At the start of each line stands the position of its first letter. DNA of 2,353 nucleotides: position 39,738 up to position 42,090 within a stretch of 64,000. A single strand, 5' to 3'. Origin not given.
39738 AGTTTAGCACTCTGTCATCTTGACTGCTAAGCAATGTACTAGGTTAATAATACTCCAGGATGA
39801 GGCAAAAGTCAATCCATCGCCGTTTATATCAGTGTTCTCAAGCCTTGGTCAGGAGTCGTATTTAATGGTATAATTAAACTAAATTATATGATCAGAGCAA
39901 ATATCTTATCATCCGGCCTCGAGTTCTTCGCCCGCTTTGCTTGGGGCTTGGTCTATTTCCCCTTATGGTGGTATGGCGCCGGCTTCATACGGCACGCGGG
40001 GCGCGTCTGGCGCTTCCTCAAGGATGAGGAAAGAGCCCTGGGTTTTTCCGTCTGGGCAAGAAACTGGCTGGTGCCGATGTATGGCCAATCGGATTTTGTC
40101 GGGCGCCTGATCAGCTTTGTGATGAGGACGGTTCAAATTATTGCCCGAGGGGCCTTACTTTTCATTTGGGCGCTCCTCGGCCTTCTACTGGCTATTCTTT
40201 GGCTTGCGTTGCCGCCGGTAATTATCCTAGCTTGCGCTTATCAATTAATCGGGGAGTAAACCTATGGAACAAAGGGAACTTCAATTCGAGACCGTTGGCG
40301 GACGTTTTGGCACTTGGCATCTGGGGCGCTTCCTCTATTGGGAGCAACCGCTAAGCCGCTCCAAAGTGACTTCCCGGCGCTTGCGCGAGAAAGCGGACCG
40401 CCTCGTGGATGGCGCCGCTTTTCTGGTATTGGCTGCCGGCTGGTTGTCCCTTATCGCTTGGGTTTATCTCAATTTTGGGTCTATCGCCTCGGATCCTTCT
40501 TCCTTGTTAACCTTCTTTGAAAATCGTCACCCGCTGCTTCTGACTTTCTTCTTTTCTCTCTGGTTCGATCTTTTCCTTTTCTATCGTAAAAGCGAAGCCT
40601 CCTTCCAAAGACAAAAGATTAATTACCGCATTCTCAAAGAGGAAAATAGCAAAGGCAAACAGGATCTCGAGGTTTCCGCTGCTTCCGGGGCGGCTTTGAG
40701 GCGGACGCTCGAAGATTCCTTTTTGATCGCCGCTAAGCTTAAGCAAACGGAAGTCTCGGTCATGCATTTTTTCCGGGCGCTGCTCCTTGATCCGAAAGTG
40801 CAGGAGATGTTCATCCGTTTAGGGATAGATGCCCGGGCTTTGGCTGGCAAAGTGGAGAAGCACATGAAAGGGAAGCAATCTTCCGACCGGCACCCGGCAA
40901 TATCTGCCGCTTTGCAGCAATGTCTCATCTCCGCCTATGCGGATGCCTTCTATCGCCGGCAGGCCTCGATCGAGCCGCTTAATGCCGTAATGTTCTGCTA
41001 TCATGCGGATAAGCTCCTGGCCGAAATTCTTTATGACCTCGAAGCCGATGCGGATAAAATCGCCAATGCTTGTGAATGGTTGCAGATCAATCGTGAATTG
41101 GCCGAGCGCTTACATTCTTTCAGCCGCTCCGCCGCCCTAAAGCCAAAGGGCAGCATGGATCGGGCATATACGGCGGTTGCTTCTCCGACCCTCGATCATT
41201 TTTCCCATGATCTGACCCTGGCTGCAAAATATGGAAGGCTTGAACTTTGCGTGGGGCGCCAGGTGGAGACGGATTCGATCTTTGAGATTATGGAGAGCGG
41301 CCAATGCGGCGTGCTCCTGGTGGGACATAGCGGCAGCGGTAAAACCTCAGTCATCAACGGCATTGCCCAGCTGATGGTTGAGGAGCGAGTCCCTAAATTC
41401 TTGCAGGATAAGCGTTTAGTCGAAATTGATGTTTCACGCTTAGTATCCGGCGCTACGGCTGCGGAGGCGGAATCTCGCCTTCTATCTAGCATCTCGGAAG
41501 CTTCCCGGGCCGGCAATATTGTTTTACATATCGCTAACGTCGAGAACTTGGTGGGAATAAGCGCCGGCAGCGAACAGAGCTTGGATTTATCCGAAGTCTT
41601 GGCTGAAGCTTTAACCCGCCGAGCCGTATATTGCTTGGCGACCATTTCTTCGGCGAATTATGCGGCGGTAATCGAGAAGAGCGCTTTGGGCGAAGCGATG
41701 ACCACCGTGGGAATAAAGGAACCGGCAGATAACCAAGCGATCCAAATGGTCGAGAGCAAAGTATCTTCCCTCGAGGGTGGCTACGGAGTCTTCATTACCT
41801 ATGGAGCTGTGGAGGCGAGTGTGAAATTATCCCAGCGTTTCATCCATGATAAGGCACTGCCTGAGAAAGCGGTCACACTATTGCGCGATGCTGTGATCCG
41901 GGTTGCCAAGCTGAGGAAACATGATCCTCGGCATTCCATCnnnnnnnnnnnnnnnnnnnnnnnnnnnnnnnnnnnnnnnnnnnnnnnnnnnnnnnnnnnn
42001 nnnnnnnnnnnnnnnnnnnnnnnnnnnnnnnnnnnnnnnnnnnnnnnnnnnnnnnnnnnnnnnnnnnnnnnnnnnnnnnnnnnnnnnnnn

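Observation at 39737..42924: CIRCE-controlled clpB divergent from an operon encoding a membrane-anchored Clp-like AAA+ ATPase with an inactive-looking first ATPase domain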

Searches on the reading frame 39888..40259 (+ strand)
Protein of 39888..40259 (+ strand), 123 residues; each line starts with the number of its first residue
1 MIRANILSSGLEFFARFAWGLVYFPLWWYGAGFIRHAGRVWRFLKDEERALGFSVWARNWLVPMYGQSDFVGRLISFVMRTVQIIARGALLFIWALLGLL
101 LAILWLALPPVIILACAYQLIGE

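Call 3: search_protein_families(library=pfam, proteins=[window:39888-40259:+], max_evalue=0.01)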
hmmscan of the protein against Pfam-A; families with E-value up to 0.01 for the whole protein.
window:39888-40259:+ (123 aa): 0 families

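Call 4: search_protein_families(library=ncbifam, proteins=[window:39888-40259:+], max_evalue=0.01)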
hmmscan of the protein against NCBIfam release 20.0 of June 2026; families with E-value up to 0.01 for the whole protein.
window:39888-40259:+ (123 aa): 0 families
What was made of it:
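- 39888..40259 (+): Small membrane partner, 123 aa. Conserved motifs are YFPxWWY (residues 23-29), the tip loop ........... (59-69) and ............, followed by a 35-residue hydrophobic C-terminal segment (85-121). No Pfam or NCBIfam match (calls 3, 4).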

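Call 13: find_homologous_proteins(query=window:39888-40259:+, max_evalue=0.001)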
Query window:39888-40259:+ (123 aa): 10 proteins with E <= 0.001 among 42 candidates.
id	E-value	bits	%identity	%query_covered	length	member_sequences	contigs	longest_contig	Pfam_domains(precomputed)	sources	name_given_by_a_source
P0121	3.9e-74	265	100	100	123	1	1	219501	-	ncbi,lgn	ncbi:MAG: hypothetical protein ACM3PZ_01895 [Bacillota bacterium]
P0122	5.4e-29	118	50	98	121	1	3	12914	-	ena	-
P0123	9.6e-28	114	51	82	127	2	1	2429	-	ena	-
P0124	4.5e-25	106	52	67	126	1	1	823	-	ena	-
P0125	4.7e-25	106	46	98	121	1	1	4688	-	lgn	-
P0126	1.2e-24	104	52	82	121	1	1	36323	-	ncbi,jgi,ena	-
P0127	1.3e-23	101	44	99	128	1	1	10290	-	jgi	jgi:hypothetical protein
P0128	7.9e-14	69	51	59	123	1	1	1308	-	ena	-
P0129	1.3e-12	65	40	79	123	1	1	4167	-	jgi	jgi:hypothetical protein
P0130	3.4e-11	61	43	76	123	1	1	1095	-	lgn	-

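Call 32: predict_structure(alignment_id=A2)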
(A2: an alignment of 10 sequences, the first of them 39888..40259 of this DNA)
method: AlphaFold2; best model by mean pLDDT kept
length: 123 residues; sequences in the alignment: 10
mean_pLDDT: 88.8   pTM: 0.66
mean pLDDT of the five models: 88.8, 88.1, 86.6, 86.6, 85.0
residues with pLDDT >= 90: 72; 70-90: 45; 50-70: 4; < 50: 2
segments of 3 or more residues with pLDDT < 50: none
pLDDT, mean of each block of 10 residues (from residue 1): 67 86 88 94 95 92 82 91 96 96 92 90 75
secondary structure, 60 per line:
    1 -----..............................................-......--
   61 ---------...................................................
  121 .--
elements in order: H6-51 H53-58 H70-121
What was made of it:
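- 39888..40259 (+): AF2 pLDDT 88.8, helices 6-51 and 70-121 (call 32).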

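Call 34: search_protein_representatives(alignment_id=A2)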
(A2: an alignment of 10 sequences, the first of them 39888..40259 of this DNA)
Query: 10 sequences, 123 profile positions. Proteins with E-value up to 0.001 (for the whole library): 511; up to 1e-10: 297; up to 1e-30: 16. The best 150 are listed.
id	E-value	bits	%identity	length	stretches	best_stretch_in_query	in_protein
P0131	2.0e-40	153.6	-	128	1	1-121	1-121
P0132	5.5e-36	139.2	-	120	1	3-121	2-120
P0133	3.4e-35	136.7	-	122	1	1-121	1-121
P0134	3.3e-34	133.5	-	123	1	3-120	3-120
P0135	5.9e-34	132.7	-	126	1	1-122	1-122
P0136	6.2e-34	132.6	-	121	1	1-121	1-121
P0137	2.9e-33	130.5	-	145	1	2-121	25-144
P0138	7.6e-32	125.9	-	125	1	1-119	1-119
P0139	1.1e-31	125.3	-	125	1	4-121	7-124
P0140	1.2e-31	125.2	-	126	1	12-120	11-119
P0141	1.4e-31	125.0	-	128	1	1-122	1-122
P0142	2.2e-31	124.4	-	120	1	8-119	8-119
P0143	3.3e-31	123.8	-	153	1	1-115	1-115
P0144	3.8e-31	123.6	-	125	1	2-120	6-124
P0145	5.1e-31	123.2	-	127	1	3-119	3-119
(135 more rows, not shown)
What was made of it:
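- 39888..40259 (+): Family of 511 clusters at 50% identity, nearly all 105-160 aa (call 34).
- Tried and rejected: Search for fusions of the small protein to a Clp, as 'Rosetta stone' evidence (call 34).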

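Call 36: find_related_loci(query=A2, collection=metagenome_contigs, flank=4500)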
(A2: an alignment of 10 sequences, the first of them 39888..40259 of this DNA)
Query A2 (123 aa) in metagenome_contigs; peptide patterns used: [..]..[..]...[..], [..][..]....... (x = any residue, [..] = any of these).
600 stretches matched a pattern (row limit reached: there are more); 536 encode a relative of the query (tblastn E <= 1e-3); the best 80 are kept; 80 distinct loci.
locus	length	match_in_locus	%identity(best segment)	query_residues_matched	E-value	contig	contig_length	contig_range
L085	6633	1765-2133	57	1-123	2e-44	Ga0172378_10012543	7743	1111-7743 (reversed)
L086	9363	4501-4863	52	1-121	8e-36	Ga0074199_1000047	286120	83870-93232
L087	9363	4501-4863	50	1-121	9e-36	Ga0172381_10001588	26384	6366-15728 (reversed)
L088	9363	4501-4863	46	1-121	6e-35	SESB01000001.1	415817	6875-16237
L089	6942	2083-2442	48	1-120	8e-35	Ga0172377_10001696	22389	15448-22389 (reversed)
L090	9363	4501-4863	50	1-121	3e-34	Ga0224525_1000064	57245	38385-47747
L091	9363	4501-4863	49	1-121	9e-34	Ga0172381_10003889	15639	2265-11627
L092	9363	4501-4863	47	1-121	4e-33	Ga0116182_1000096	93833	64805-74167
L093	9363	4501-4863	46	1-121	2e-34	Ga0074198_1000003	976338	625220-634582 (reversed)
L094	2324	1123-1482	46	1-120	3e-32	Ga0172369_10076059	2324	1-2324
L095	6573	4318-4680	46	1-121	2e-32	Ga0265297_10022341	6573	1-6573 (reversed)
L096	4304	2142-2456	53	1-105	2e-32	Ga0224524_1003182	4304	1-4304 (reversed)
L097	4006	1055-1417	46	1-121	2e-32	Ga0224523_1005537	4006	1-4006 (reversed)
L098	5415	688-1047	55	1-120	3e-32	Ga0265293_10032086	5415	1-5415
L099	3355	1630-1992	45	1-121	3e-32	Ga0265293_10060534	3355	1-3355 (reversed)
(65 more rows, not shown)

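Call 72: fold_search(model_id=the predicted structure, library=pdb)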
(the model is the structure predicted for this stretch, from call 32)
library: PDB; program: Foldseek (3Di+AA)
matches with E <= 10: 66; with E <= 0.001: 0
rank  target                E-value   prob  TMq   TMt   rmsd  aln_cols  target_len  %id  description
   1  9fv1_A                2.1e+00  0.47  0.45  0.13   4.3        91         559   14  MsbA in MSP1D1 (EPL:PC) Nanodisc inward-facing narrow open (released 2025-03-19)
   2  8qhx                  2.8e+00  0.30  0.39  0.29   5.9        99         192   14  280A Vipp1 H1-6 helical tubes in the presence of EPL (released 2024-09-18)
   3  6zvr_A                3.1e+00  0.18  0.37  0.25   8.5       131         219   16  C11 symmetry: Bacterial Vipp1 and PspA are members of the ancient ESCRT-III membrane-remodeling superfamily. (released 2021-08-04)
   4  6zvr_DB               3.3e+00  0.23  0.43  0.35   8.5       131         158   14  C11 symmetry: Bacterial Vipp1 and PspA are members of the ancient ESCRT-III membrane-remodeling superfamily. (released 2021-08-04)
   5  8i7r_D5               3.7e+00  0.14  0.34  0.33  10.2       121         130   14  In situ structure of axonemal doublet microtubules in mouse sperm with 48-nm repeat (released 2023-10-11)
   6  7q3g_A                3.7e+00  0.12  0.30  0.08  21.1       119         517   14  Pentameric ligand-gated ion channel, DeCLIC at pH 7 with 10 mM Ca2+ (released 2022-11-16)
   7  4zwt_G                4.7e+00  0.21  0.36  0.36   5.3        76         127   10  Crystal Structure of the Bacteriophage T4 recombination mediator protein UvsY, Lattice Type IV (released 2016-03-02)
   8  7n6g_3I               4.7e+00  0.09  0.27  0.11   8.7        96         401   16  C1 of central pair (released 2022-05-18)
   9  7lbm_n                5.3e+00  0.06  0.22  0.12  12.5       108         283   12  Structure of the human Mediator-bound transcription pre-initiation complex (released 2021-03-24)
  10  7o3x_B                5.6e+00  0.13  0.39  0.25   8.4       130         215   14  Structural basis for VIPP1 oligomerization and maintenance of thylakoid membrane integrity (released 2021-06-30)
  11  6zvr_CB               5.6e+00  0.13  0.37  0.24   8.3       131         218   16  C11 symmetry: Bacterial Vipp1 and PspA are members of the ancient ESCRT-III membrane-remodeling superfamily. (released 2021-08-04)
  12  8qbr                  5.9e+00  0.14  0.41  0.27   8.0       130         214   17  Cryo-EM structure of Vipp1 helical filament with lattice 1 (Vipp1_L1) (released 2024-09-18)
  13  2g38_A                5.9e+00  0.10  0.30  0.45   6.0        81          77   14  A PE/PPE Protein Complex from Mycobacterium tuberculosis (released 2006-03-14)
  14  7n6g_3O               5.9e+00  0.10  0.34  0.15   9.0       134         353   15  C1 of central pair (released 2022-05-18)
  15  2f1m_A                5.9e+00  0.09  0.23  0.13   8.4        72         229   11  Conformational flexibility in the multidrug efflux system protein AcrA (released 2006-03-21)
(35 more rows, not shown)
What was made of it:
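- Tried and rejected: Foldseek of the small-protein model against the PDB (call 72).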

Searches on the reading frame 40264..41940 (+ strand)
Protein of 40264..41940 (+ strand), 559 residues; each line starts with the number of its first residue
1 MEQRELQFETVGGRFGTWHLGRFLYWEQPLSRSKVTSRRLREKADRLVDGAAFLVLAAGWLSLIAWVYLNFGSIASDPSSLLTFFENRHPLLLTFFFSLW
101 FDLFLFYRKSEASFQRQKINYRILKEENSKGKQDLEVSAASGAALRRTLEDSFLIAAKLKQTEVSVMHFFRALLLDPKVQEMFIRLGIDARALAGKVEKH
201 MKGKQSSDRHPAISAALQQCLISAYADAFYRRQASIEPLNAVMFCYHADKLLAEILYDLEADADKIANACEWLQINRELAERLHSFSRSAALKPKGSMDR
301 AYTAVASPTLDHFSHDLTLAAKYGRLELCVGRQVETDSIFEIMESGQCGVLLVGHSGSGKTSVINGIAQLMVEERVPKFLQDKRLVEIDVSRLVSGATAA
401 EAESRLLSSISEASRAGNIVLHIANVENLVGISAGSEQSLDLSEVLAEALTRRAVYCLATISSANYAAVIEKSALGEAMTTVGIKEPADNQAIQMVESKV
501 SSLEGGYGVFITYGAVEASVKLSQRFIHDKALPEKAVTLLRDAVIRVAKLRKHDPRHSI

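Call 53: find_homologous_proteins(query=A4, max_evalue=1e-10)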
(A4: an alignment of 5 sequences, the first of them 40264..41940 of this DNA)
Query A4 (5 sequences) (559 aa, profile of the alignment): 463 proteins with E <= 1e-10 among 8000 candidates; the best 120 are listed.
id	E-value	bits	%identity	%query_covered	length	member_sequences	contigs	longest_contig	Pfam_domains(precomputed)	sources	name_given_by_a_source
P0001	8.3e-229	779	100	100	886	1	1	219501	PF02861.26,PF13555.13,PF00004.36,PF13401.13,PF20703.4,PF17871.8,PF07728.21,PF13191.13,PF00158.33,PF07724.21,PF00005.34,PF12775.14,PF10431.16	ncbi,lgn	ncbi:MAG: AAA family ATPase [Bacillota bacterium]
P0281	1.2e-178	613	46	99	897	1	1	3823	PF00158.33,PF07724.21,PF12775.14,PF00004.36,PF17871.8,PF07728.21,PF01078.28,PF10431.16,PF13191.13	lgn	-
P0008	3.2e-176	605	61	97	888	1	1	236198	PF02861.26,PF13604.13,PF00004.36,PF13401.13,PF17871.8,PF07728.21,PF13191.13,PF00158.33,PF07724.21,PF12775.14,PF01078.28,PF10431.16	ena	-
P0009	1.1e-175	603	61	97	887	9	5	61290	PF00158.33,PF07724.21,PF13604.13,PF12775.14,PF00004.36,PF13401.13,PF17871.8,PF07728.21,PF01078.28,PF10431.16,PF13191.13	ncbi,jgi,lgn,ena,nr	ncbi:MAG TPA: ATP-dependent Clp protease ATP-binding subunit [bacterium]|nr:ATP-dependent Clp protea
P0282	1.4e-175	603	45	99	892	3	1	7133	PF00158.33,PF07724.21,PF12775.14,PF00004.36,PF17871.8,PF05673.20,PF07728.21,PF10431.16,PF13191.13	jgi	-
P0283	2.0e-175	603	47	100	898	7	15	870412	PF02861.26,PF20030.6,PF00158.33,PF07724.21,PF12775.14,PF00004.36,PF20703.4,PF17871.8,PF07728.21,PF10431.16,PF13191.13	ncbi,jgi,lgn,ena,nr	ncbi:MAG: AAA family ATPase [Patescibacteria group bacterium]|jgi:ATP-dependent Clp protease ATP-bin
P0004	2.8e-174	599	61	99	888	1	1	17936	PF02861.26,PF13604.13,PF00004.36,PF13401.13,PF17871.8,PF07728.21,PF13191.13,PF00158.33,PF07724.21,PF12775.14,PF01078.28,PF10431.16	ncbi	-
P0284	3.9e-174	598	47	99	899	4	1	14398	PF13173.13,PF02861.26,PF20030.6,PF00004.36,PF13401.13,PF20703.4,PF17871.8,PF05673.20,PF07728.21,PF13191.13,PF00158.33,PF07724.21,PF12775.14,PF01078.28,PF10431.16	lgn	-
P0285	4.0e-174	598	45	97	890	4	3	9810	PF13173.13,PF13555.13,PF00004.36,PF13401.13,PF03193.23,PF17871.8,PF07728.21,PF13191.13,PF00158.33,PF07724.21,PF12775.14,PF01078.28,PF10431.16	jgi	jgi:ATP-dependent Clp protease ATP-binding subunit ClpC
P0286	8.2e-174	597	45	99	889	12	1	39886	PF02861.26,PF00158.33,PF07724.21,PF00004.36,PF17871.8,PF13238.13,PF07728.21,PF10431.16,PF13191.13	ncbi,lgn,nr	ncbi:ATP-dependent Clp protease ATP-binding subunit [Candidatus Falkowbacteria bacterium]|nr:ATP-dep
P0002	1.2e-173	597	64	99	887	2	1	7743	PF13173.13,PF02861.26,PF00004.36,PF13401.13,PF20703.4,PF17871.8,PF07728.21,PF04851.22,PF13191.13,PF00158.33,PF07724.21,PF00005.34,PF12775.14,PF10431.16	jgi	-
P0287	1.8e-173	596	48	97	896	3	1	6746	PF13173.13,PF02861.26,PF20030.6,PF13555.13,PF00004.36,PF13401.13,PF17871.8,PF05673.20,PF07728.21,PF13191.13,PF00158.33,PF07724.21,PF12775.14,PF01078.28,PF10431.16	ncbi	-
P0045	1.9e-173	596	51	98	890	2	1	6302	PF13173.13,PF02861.26,PF20030.6,PF13604.13,PF13555.13,PF00004.36,PF13401.13,PF03193.23,PF20703.4,PF17871.8,PF13238.13,PF05673.20,PF07728.21,PF13191.13,PF00158.33,PF07724.21,PF00005.34,PF12775.14,PF10431.16,PF20720.4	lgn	-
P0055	1.9e-173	596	46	100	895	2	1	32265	PF02861.26,PF07724.21,PF00004.36,PF13401.13,PF20703.4,PF17871.8,PF13238.13,PF07728.21,PF10431.16,PF13191.13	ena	-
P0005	3.3e-173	595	61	99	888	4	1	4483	PF02861.26,PF20030.6,PF00004.36,PF13401.13,PF20703.4,PF17871.8,PF05673.20,PF07728.21,PF13191.13,PF00158.33,PF07724.21,PF12775.14,PF01078.28,PF10431.16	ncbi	-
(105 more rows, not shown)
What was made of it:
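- Tried and rejected: Third protein search, with a profile of the anchor, N-domain and D1 of five diverse members (call 53).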
